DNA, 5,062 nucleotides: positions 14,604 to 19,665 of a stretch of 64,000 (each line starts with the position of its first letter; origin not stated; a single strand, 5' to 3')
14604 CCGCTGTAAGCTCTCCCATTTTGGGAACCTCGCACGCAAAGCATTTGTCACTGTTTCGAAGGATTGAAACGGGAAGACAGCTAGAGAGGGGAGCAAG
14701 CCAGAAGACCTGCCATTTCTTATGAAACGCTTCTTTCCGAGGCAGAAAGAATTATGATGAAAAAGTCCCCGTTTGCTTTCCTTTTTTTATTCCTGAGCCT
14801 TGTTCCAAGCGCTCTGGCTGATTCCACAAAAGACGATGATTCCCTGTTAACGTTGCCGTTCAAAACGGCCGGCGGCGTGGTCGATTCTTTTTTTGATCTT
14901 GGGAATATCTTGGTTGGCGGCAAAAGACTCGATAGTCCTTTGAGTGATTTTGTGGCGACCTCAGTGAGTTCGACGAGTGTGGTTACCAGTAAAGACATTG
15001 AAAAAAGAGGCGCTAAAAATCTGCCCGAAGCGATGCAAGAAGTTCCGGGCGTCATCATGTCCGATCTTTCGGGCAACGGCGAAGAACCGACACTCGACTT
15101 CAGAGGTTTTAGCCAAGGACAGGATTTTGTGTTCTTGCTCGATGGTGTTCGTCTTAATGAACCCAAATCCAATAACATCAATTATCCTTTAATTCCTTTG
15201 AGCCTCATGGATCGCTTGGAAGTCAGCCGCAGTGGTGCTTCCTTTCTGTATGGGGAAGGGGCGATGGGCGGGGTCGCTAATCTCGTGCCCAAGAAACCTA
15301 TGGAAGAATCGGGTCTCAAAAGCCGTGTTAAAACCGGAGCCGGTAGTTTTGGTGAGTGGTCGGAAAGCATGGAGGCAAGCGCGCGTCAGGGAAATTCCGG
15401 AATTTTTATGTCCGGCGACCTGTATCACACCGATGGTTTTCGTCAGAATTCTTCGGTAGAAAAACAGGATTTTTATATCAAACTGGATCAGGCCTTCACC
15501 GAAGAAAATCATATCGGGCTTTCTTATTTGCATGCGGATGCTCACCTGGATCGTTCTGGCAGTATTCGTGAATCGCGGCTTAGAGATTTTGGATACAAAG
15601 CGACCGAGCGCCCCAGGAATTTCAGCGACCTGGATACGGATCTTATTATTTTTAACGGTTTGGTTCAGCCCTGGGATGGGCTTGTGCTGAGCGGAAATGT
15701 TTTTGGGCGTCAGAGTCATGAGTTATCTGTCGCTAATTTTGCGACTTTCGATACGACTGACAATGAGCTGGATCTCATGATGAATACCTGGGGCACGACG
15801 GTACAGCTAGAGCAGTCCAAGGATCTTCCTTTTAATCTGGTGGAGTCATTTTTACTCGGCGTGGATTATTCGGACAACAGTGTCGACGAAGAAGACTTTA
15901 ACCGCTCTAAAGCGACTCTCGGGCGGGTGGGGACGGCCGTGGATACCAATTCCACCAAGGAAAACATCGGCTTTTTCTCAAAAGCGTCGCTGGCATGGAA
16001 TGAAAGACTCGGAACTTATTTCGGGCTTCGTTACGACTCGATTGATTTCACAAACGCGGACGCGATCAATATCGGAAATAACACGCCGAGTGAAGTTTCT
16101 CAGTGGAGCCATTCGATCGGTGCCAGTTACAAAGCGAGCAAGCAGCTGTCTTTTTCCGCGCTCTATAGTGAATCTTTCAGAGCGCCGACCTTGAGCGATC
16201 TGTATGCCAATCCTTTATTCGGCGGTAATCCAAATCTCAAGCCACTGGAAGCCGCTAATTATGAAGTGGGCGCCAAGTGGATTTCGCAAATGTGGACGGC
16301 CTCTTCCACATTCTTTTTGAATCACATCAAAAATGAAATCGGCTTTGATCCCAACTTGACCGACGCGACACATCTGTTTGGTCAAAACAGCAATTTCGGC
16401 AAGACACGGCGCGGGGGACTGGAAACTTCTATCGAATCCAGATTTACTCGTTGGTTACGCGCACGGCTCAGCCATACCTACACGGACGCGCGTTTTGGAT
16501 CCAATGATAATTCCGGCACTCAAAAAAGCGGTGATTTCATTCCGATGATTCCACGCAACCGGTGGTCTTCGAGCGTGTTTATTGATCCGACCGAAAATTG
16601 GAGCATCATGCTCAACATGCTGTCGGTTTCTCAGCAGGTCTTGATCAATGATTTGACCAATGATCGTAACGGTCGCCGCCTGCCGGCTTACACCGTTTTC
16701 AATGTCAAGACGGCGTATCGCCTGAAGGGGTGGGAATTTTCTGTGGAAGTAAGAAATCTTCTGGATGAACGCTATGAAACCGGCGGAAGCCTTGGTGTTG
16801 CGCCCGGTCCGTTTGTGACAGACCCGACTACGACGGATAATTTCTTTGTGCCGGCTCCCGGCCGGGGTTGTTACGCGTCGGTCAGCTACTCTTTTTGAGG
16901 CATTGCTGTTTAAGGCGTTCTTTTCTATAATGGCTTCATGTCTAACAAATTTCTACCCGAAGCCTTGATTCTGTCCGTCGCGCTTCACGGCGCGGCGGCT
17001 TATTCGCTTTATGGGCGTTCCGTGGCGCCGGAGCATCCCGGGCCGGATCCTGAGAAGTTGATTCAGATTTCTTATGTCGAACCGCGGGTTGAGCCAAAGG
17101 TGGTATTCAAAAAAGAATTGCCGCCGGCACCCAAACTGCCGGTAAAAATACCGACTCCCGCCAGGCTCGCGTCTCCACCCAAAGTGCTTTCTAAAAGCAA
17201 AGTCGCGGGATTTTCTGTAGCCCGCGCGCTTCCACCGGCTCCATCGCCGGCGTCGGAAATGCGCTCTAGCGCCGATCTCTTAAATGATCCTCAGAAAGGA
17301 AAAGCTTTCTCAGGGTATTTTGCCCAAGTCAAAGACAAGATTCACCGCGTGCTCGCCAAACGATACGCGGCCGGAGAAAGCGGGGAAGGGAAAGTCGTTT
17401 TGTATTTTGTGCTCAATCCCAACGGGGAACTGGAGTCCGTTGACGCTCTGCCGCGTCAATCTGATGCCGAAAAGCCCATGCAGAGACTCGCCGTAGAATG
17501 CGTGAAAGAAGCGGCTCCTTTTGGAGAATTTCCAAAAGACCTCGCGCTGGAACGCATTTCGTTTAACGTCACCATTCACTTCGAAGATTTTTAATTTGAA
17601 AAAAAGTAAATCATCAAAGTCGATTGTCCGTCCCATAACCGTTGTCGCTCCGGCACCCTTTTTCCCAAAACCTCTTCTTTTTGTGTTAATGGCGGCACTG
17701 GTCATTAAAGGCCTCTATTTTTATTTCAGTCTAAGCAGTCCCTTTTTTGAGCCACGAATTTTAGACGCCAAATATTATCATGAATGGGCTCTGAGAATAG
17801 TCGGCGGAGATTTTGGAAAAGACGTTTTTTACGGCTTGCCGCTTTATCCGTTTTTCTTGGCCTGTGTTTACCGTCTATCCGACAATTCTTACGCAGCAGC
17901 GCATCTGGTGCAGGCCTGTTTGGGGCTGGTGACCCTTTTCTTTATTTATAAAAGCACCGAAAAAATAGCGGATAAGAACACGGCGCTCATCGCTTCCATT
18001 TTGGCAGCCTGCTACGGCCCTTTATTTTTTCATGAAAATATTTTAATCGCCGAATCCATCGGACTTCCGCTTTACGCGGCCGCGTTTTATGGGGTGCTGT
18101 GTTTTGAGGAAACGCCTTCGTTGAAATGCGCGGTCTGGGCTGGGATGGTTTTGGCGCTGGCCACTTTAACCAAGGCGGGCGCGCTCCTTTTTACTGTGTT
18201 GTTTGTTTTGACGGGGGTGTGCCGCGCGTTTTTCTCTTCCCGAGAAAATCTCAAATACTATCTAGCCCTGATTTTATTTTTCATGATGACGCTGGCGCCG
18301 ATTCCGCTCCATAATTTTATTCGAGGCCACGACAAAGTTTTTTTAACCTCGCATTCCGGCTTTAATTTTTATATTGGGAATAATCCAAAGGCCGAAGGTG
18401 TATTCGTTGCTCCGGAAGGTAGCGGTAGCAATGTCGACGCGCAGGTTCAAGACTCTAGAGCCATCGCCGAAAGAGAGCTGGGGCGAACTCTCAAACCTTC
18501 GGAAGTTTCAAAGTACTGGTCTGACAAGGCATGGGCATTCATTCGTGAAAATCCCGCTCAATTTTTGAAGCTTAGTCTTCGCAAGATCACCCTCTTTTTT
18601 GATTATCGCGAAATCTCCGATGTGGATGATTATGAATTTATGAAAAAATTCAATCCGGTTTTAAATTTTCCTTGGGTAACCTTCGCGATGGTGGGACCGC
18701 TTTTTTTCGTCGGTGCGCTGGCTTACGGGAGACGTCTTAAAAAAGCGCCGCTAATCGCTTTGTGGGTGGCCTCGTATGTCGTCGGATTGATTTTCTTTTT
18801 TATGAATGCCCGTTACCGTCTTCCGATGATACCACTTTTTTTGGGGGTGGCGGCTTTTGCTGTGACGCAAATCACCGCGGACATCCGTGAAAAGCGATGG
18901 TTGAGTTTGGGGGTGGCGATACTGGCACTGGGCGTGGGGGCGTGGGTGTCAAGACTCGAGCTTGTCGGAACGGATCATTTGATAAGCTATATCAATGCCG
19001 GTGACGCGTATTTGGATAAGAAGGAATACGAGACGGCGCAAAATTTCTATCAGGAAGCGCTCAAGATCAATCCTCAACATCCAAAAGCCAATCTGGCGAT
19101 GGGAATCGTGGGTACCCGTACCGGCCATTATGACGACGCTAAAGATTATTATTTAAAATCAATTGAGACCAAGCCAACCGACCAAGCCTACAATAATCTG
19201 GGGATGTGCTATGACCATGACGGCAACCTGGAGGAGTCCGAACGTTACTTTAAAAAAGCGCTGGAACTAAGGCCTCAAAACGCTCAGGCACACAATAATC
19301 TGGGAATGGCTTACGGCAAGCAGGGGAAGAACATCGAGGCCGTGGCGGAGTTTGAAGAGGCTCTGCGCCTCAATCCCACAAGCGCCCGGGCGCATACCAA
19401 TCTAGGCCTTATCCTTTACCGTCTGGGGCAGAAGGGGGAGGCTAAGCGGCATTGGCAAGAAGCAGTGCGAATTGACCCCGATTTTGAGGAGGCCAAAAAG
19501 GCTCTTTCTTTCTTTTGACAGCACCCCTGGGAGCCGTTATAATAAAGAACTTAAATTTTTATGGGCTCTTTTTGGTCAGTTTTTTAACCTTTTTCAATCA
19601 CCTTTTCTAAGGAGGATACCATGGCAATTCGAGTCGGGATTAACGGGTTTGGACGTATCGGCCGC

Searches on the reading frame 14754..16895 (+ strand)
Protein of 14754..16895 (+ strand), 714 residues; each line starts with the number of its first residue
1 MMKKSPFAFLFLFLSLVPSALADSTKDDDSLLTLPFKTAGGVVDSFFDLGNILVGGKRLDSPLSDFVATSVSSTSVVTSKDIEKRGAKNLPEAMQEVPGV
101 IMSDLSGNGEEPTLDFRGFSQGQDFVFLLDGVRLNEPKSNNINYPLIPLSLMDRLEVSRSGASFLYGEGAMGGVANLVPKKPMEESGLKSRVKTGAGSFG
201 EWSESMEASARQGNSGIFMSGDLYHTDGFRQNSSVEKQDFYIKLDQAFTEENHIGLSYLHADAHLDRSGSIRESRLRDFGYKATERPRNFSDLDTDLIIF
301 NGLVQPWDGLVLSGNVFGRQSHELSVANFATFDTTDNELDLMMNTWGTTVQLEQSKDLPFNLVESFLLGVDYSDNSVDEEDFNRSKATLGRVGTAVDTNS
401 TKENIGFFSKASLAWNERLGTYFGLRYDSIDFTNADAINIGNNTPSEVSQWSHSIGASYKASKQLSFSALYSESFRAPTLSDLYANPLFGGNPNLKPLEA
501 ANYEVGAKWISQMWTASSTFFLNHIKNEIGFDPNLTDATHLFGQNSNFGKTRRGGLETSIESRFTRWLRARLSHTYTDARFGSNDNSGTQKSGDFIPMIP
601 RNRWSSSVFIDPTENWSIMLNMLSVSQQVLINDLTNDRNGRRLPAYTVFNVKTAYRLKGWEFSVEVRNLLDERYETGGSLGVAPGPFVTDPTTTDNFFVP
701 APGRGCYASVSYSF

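Call 62: search_protein_families(library=pfam, proteins=[window:14754-16895:+], max_evalue=0.00001)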
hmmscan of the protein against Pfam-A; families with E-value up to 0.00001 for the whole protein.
window:14754-16895:+ (714 aa): 3 families
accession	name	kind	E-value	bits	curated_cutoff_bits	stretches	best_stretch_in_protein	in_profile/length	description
PF00593.30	TonB_dep_Rec_b-barrel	-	5.7e-49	168.6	27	1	266-669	29-436/436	TonB dependent receptor-like, beta-barrel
PF07715.20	Plug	-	1.5e-24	87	23.9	1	70-174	5-107/107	TonB-dependent Receptor Plug Domain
PF14905.12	OMP_b-brl_3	-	2.4e-11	43.8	27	1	368-673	75-377/408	Outer membrane protein beta-barrel family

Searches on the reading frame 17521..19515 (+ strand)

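Call 62: search_protein_families(library=pfam, proteins=[window:17521-19515:+], max_evalue=0.00001)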
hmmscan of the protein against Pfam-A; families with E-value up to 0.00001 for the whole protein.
window:17521-19515:+ (665 aa): 19 families
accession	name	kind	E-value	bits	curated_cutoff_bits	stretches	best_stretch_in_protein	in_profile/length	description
PF07719.23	TPR_2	-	1.5e-37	125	27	3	556-587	3-34/34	Tetratricopeptide repeat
PF00515.34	TPR_1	-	2.6e-37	125.6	27.8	3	555-587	2-34/34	Tetratricopeptide repeat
PF13181.12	TPR_8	-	1.6e-33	112.4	25.7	3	555-587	2-34/34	Tetratricopeptide repeat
PF13424.12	TPR_12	-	9.3e-29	99.9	30.1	2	555-617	4-74/77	Tetratricopeptide repeat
PF13414.12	TPR_11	-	5.6e-28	96.8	26.8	3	600-636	6-42/42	TPR repeat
PF13431.12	TPR_17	-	3.7e-25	86.5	24.4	1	576-608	1-33/34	Tetratricopeptide repeat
PF13432.12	TPR_16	-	2.6e-20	72.9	32.7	2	593-653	2-62/65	Tetratricopeptide repeat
PF14559.12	TPR_19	-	9.1e-19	68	25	2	498-560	2-64/68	Tetratricopeptide repeat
PF13374.12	TPR_10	-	2.7e-17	62.6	27.5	0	556-584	4-32/42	Tetratricopeptide repeat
PF13428.12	TPR_14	-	3.6e-17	61.6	23.5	0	590-629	3-42/44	Tetratricopeptide repeat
PF13176.12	TPR_7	-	4.4e-12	45.5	27.9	0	556-587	1-32/36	Tetratricopeptide repeat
PF13231.12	PMT_2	-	2.1e-11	44.7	26.1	1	107-255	4-152/160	Dolichyl-phosphate-mannose-protein mannosyltransferase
PF13174.12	TPR_6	-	1.3e-09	38.5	26.3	0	594-621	6-33/33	Tetratricopeptide repeat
PF13371.12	TPR_9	-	1.4e-08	35.1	35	0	607-659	14-66/73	Tetratricopeptide repeat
PF23914.1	TPR_CcmH_CycH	-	2.5e-07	31.1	42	0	559-649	55-148/158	Cytochrome c-type biogenesis protein H TPR domain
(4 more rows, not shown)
